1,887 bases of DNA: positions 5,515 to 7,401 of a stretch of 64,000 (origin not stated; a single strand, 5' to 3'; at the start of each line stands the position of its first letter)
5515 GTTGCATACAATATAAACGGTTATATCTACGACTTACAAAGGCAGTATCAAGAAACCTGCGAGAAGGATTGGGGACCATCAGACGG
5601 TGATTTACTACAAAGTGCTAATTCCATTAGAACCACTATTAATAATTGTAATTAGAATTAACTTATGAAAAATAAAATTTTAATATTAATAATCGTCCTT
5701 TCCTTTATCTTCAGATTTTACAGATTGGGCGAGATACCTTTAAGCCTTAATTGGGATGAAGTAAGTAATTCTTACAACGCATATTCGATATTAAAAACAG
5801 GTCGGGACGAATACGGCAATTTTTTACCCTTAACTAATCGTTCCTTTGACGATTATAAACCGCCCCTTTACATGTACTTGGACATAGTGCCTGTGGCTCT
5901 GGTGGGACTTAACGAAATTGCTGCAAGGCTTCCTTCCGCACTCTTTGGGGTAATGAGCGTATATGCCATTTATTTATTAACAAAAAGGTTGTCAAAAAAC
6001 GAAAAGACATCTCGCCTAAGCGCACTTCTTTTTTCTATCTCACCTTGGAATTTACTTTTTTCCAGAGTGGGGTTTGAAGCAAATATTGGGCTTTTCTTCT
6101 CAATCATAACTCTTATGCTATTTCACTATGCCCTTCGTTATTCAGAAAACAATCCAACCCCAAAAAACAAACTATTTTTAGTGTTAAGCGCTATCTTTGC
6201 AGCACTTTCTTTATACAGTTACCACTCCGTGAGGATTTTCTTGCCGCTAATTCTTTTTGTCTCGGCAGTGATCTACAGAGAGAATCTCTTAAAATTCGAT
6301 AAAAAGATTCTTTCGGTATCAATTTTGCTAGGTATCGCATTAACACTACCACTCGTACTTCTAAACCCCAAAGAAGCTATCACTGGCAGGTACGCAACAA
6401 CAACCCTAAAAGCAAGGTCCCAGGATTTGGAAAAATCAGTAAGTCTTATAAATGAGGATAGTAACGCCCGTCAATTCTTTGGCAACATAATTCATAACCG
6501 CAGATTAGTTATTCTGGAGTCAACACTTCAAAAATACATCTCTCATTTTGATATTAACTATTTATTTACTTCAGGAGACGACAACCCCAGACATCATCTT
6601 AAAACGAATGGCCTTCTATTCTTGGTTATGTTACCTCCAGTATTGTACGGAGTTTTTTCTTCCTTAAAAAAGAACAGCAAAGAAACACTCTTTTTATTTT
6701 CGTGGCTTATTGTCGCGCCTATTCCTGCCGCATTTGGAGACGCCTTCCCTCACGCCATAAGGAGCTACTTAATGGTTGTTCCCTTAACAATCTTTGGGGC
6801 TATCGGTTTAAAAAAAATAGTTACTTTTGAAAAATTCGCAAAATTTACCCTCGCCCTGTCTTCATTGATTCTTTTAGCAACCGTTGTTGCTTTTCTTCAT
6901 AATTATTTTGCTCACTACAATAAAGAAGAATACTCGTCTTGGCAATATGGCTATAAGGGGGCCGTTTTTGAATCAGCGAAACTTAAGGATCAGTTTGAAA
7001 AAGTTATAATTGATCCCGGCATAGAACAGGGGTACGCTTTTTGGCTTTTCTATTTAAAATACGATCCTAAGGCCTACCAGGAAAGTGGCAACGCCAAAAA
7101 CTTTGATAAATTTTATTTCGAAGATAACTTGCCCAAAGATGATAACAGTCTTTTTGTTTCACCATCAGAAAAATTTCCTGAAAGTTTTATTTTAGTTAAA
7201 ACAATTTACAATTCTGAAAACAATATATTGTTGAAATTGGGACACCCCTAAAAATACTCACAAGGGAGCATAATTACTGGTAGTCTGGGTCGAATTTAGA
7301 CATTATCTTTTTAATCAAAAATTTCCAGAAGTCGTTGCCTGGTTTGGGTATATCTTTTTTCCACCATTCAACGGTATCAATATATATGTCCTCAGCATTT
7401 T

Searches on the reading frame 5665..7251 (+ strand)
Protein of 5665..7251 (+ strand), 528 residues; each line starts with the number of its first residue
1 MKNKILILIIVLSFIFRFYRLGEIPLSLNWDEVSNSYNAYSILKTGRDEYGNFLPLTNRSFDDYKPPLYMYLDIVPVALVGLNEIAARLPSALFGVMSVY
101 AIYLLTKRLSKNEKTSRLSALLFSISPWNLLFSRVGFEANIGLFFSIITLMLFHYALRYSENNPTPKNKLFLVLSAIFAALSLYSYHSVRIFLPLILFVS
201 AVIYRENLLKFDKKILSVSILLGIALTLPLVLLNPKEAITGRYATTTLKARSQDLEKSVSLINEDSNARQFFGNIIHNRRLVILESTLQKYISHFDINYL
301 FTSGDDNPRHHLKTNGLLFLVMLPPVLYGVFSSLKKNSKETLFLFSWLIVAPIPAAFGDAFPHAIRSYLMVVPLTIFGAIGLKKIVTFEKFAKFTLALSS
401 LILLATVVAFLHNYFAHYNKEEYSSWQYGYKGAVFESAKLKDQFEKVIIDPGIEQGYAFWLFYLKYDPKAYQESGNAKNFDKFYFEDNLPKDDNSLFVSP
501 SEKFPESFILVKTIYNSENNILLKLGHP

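Call 44: search_protein_families(library=pfam, proteins=[window:5665-7251:+], max_evalue=0.01)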
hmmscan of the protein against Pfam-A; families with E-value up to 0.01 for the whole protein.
window:5665-7251:+ (528 aa): 2 families
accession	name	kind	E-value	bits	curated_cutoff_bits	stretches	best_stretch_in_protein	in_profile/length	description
PF13231.12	PMT_2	-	5.6e-11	43.3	26.1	1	65-231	2-158/160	Dolichyl-phosphate-mannose-protein mannosyltransferase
PF02366.24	PMT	-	3.4e-06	27.2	22.7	1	8-185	2-181/245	Dolichyl-phosphate-mannose-protein mannosyltransferase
